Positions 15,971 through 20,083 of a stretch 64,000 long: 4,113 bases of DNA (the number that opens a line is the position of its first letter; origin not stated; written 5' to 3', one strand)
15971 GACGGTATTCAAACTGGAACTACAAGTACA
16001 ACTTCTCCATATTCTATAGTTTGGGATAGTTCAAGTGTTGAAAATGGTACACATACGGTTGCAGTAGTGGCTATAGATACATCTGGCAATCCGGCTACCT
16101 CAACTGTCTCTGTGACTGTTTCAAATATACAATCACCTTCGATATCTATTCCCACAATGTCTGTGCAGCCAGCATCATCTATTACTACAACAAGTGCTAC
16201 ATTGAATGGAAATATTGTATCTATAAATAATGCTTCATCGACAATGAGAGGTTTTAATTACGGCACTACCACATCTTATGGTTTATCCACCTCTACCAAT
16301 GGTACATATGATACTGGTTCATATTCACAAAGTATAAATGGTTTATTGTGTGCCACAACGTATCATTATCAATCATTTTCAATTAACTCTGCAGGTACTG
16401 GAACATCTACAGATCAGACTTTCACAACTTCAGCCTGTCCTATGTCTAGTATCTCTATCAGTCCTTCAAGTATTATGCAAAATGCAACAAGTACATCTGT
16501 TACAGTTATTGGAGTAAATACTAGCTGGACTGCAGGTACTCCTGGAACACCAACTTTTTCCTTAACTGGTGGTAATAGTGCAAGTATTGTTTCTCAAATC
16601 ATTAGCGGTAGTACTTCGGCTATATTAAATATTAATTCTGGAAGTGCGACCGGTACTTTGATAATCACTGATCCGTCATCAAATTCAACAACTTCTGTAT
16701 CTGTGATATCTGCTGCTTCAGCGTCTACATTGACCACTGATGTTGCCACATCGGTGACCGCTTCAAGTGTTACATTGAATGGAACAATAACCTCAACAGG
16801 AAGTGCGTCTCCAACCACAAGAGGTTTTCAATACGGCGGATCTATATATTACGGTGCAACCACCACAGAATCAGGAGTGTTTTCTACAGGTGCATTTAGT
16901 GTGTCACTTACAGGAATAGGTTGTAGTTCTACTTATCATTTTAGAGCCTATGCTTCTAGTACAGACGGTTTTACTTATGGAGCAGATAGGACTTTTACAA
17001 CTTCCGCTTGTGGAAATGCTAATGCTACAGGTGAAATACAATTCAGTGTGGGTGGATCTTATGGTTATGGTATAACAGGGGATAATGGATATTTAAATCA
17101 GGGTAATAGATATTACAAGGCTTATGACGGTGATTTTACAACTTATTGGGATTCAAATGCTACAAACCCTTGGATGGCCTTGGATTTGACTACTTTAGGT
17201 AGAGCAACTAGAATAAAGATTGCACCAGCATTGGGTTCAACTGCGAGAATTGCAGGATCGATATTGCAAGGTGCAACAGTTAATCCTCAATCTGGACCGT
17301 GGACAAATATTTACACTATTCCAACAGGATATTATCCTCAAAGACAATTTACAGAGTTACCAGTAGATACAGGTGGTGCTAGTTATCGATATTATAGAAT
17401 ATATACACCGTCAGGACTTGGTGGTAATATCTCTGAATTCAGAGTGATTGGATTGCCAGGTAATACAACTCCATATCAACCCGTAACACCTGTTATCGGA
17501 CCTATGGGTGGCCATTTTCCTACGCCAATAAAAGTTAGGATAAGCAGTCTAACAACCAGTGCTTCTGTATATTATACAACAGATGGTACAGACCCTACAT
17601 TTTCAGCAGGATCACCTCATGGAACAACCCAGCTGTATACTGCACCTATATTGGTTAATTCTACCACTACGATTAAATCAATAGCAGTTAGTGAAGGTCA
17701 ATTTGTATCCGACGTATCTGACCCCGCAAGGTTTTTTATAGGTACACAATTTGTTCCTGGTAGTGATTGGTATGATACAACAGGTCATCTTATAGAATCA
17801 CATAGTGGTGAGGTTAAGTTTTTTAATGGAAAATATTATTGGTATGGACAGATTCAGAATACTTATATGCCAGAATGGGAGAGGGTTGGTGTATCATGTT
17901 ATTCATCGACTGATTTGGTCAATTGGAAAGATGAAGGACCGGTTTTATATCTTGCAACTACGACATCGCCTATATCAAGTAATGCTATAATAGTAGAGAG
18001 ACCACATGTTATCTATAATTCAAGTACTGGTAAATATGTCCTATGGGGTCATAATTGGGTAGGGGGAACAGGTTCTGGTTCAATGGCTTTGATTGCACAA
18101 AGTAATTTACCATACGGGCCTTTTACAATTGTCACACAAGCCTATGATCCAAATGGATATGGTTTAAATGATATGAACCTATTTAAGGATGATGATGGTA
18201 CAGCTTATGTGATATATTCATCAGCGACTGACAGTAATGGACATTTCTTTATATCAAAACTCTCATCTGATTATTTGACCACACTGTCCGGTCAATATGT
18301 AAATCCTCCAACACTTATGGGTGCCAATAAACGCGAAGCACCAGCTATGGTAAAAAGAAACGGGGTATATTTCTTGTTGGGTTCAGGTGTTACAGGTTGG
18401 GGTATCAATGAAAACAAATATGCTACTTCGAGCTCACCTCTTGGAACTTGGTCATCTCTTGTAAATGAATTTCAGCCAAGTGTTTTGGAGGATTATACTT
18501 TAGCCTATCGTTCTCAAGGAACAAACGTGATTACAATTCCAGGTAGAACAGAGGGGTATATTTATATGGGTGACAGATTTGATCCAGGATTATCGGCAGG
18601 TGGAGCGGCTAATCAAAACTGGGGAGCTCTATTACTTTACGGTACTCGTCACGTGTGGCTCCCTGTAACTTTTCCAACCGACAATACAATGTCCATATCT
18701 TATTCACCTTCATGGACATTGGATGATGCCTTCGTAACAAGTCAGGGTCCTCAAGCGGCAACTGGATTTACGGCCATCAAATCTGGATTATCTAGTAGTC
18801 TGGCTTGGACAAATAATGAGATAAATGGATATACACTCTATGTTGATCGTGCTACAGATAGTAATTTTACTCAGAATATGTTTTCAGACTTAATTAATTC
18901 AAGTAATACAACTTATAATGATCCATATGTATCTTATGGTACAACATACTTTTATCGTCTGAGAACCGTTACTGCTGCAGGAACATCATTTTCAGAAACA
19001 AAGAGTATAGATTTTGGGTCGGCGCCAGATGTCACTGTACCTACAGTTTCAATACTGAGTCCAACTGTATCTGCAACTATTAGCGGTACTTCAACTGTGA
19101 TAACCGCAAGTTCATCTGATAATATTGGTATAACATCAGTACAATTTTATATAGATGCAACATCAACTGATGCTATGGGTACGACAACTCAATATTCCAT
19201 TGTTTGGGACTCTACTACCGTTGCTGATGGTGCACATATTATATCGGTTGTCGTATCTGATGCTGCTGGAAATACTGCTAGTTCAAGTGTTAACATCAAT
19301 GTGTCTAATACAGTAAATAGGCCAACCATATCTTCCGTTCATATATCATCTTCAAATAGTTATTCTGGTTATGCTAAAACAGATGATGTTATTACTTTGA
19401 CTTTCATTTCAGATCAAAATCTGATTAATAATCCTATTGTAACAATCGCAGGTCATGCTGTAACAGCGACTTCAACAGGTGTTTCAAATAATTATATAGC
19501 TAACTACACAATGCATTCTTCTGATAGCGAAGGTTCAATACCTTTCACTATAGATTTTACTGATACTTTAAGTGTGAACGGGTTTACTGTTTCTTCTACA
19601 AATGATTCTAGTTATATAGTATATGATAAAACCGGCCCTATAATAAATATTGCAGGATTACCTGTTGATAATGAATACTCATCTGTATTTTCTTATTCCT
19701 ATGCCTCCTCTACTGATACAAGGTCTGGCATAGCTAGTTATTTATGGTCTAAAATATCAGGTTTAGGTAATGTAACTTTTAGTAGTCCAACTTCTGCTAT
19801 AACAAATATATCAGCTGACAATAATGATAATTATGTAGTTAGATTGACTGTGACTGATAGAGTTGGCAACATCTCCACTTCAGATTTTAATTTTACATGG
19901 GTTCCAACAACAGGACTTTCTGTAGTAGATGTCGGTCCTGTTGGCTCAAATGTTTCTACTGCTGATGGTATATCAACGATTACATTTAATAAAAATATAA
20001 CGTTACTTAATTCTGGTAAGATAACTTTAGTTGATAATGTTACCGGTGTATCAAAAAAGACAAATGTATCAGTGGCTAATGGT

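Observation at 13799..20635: Giant (2278-aa) surface enzyme built from a tandem duplication of a five-domain supermodule with two GH43-like catalytic domains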

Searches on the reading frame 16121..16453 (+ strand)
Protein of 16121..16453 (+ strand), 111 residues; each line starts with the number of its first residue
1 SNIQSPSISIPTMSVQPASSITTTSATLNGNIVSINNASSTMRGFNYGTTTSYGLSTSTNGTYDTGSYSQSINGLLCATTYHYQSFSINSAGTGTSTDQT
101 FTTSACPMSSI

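Call 35: search_protein_families(library=pfam, proteins=[window:16121-16453:+], max_evalue=1)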
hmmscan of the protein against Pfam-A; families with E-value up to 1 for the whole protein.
seq(111 aa): 2 families
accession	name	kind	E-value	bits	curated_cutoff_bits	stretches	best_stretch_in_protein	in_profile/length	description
PF16656.11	Pur_ac_phosph_N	-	0.094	13.7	30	1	25-103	22-93/93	Purple acid Phosphatase, N-terminal domain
PF23042.1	KOW1_SPT5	-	0.11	13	22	1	22-93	45-117/130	Transcription elongation factor SPT5, KOW1 domain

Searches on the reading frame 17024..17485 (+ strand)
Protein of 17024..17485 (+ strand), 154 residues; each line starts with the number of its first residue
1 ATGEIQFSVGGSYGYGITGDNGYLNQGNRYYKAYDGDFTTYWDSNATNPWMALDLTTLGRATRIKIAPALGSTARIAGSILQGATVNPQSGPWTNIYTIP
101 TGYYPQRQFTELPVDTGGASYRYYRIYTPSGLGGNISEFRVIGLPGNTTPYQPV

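Call 32: search_solved_structures(query=window:17024-17485:+, max_evalue=1, show_alignments=1)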
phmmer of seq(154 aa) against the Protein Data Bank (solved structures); distinct sequences matched with E-value up to 1: 10.
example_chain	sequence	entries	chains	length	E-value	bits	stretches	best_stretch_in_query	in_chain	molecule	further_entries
2yb7_A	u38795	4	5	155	1.7e-14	57.2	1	21-147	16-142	CARBOHYDRATE BINDING FAMILY 6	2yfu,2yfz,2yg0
7mfk_A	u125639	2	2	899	0.021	17.9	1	16-66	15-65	Alpha-N-acetylglucosaminidase family protein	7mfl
4a4a_A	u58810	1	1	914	0.029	17.4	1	24-66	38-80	ALPHA-N-ACETYLGLUCOSAMINIDASE FAMILY PROTEIN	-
2vc9_A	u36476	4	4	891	0.036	17.1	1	25-66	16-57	ALPHA-N-ACETYLGLUCOSAMINIDASE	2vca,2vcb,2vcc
3cqo_A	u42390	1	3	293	0.27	14.3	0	30-82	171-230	FBP32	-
7d29_A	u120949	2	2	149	0.45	13.6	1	17-83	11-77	AlyQ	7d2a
7raw_A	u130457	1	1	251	0.76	12.8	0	17-90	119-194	Dockerin domain-containing protein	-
7rft_A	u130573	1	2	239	0.76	12.8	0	17-90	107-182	Dockerin domain-containing protein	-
6u2j_A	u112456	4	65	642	0.85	12.7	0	79-115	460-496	Macrophage-expressed gene 1 protein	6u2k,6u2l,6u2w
6u23_A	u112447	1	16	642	0.85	12.7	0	79-115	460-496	Macrophage-expressed gene 1 protein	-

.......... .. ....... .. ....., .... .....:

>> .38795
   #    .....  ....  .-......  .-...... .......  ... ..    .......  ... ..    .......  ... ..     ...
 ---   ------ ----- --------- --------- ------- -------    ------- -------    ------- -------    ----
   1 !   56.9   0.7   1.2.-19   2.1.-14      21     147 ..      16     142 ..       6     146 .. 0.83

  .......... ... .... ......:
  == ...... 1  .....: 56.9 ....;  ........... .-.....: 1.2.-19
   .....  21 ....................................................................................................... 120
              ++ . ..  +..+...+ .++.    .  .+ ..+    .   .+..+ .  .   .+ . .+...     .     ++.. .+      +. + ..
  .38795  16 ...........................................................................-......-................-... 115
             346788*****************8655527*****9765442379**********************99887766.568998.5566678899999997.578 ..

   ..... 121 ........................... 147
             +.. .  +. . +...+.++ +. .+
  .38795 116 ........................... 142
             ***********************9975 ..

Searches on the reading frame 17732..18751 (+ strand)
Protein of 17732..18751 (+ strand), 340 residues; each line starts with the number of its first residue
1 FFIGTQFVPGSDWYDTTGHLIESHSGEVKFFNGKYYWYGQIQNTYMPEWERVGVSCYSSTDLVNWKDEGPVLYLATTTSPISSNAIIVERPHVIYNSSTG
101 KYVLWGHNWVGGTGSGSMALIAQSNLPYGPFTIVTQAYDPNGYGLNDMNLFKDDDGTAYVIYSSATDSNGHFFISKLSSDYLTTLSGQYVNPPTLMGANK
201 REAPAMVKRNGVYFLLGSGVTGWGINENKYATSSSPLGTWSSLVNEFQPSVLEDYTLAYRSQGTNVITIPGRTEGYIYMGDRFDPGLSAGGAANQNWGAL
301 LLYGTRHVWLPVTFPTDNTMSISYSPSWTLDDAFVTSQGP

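Call 25: search_solved_structures(query=window:17732-18751:+, max_evalue=1e-20, show_alignments=5)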
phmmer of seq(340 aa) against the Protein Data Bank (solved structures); distinct sequences matched with E-value up to 1e-20: 8.
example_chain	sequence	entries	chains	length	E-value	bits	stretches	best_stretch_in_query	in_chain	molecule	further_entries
6eug_A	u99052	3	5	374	1.5e-50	175.6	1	9-146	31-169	Beta-glucanase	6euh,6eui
3vsf_A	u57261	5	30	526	2.3e-45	158.6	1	7-331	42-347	Ricin B lectin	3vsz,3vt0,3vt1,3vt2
6euf_A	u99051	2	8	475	4.9e-42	147.6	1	5-285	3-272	Beta-glucanase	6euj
7bys_A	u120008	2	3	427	2.4e-41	145.3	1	6-289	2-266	Galactan 1,3-beta-galactosidase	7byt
7byv_A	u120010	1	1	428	4.1e-41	144.5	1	6-289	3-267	Galactan 1,3-beta-galactosidase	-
7byx_A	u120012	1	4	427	1.4e-40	142.8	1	6-289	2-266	Galactan 1,3-beta-galactosidase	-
5flw_A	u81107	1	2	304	5.1e-30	108.1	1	14-284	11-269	EXO-BETA-1,3-GALACTANASE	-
3nqh_A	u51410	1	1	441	2.2e-25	92.8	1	10-315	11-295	Glycosyl hydrolase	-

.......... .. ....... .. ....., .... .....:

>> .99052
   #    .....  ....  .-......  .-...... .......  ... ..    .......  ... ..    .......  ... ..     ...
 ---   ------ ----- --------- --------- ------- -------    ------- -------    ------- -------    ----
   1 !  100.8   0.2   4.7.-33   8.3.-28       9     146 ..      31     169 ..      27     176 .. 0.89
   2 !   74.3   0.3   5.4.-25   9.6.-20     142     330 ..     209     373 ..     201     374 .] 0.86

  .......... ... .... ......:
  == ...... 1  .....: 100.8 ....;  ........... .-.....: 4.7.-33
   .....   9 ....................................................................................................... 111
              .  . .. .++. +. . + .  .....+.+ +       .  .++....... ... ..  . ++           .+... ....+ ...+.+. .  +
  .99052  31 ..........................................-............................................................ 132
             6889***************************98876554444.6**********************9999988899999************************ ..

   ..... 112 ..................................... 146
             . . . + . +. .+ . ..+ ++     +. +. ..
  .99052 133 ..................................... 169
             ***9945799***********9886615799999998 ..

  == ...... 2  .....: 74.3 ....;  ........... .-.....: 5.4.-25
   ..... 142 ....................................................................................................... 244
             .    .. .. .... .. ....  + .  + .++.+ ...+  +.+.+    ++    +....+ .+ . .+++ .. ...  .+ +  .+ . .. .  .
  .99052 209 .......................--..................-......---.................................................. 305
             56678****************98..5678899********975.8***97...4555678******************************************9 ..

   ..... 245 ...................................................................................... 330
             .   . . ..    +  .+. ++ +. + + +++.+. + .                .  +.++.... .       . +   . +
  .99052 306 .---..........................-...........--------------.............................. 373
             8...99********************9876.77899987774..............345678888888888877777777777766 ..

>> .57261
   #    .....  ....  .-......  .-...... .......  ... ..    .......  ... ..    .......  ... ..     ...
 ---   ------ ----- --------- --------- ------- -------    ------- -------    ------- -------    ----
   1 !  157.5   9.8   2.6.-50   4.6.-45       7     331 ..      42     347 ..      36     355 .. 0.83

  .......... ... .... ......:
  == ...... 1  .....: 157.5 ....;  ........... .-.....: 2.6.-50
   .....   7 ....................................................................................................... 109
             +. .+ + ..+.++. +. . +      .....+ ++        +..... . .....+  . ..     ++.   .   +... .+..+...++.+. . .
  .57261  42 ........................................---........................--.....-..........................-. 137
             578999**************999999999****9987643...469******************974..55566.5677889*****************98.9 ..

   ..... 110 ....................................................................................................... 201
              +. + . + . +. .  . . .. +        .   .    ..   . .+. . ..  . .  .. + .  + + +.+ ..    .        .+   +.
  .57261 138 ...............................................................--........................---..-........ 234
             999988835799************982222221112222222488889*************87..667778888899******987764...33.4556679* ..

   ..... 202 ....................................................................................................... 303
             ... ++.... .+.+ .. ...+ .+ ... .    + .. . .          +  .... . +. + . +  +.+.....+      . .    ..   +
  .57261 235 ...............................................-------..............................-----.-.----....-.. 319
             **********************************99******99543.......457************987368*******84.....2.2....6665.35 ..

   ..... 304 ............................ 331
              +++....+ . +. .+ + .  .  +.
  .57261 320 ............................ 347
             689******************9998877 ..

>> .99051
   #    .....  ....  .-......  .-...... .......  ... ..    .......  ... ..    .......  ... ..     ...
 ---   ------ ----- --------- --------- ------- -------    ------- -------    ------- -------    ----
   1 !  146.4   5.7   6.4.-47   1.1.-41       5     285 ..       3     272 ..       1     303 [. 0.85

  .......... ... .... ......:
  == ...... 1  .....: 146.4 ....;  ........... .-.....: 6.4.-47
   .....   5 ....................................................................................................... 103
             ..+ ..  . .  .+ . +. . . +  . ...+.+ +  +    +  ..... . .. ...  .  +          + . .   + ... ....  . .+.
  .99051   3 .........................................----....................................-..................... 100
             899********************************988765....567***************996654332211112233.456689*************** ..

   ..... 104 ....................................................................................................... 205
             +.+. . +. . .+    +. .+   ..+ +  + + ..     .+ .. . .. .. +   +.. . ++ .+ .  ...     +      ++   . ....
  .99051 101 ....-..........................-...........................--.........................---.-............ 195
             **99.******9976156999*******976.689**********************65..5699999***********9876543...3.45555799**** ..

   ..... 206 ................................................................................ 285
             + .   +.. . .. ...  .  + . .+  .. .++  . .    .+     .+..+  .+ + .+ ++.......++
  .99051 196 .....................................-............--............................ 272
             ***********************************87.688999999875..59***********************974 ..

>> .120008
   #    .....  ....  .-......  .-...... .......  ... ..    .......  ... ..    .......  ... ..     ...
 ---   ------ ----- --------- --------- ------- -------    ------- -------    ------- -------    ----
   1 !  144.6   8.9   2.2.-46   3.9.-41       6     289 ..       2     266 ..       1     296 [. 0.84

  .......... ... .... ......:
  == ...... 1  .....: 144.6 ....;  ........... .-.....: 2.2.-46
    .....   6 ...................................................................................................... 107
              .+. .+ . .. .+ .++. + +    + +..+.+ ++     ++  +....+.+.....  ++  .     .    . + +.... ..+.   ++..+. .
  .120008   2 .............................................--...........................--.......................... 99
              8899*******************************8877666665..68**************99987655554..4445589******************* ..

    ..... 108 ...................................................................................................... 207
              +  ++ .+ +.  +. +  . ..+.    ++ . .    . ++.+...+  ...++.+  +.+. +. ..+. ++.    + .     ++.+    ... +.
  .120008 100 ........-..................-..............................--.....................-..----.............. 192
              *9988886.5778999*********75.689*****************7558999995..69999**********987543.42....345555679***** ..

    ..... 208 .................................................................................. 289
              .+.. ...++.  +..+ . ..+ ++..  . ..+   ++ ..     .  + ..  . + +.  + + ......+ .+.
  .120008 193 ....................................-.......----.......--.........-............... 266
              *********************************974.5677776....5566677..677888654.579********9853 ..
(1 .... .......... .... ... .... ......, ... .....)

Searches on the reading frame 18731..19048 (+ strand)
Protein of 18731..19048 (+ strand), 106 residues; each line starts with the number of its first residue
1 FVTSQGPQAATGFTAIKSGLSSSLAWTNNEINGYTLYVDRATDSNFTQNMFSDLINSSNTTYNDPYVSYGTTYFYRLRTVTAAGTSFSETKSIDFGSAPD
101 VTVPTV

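Call 35: search_protein_families(library=pfam, proteins=[window:18731-19048:+], max_evalue=1)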
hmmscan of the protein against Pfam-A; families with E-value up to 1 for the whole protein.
seq(106 aa): 1 family
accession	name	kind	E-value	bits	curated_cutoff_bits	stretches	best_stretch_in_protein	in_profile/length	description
PF00041.27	fn3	-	0.0067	17.1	25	1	22-91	16-79/84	Fibronectin type III domain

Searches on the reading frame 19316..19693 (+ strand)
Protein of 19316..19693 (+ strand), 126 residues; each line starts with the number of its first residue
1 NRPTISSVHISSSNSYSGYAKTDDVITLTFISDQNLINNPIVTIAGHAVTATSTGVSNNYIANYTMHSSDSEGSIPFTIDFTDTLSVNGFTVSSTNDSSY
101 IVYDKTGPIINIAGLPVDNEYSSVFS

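Call 35: search_protein_families(library=pfam, proteins=[window:19316-19693:+], max_evalue=1)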
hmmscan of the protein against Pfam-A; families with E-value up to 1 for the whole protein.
seq(126 aa): 0 families

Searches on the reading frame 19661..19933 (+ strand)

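Call 35: search_protein_families(library=pfam, proteins=[window:19661-19933:+], max_evalue=1)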
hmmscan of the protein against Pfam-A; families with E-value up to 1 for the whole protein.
seq(91 aa): 5 families
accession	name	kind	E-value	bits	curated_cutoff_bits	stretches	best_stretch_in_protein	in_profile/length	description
PF22352.2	K319L-like_PKD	-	6.6e-11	42.5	27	1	16-77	19-81/84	K319L-like, PKD domain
PF00801.26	PKD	-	0.017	15.5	23.5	1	15-73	24-74/80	PKD domain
PF19077.6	Big_13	-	0.03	15.3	27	1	47-79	66-99/102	Bacterial Ig-like domain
PF13750.12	Big_3_3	-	0.032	14.3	27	1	51-84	117-150/157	Bacterial Ig-like domain (group 3)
PF18911.6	PKD_4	-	0.21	12.1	27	0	15-75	25-80/85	PKD domain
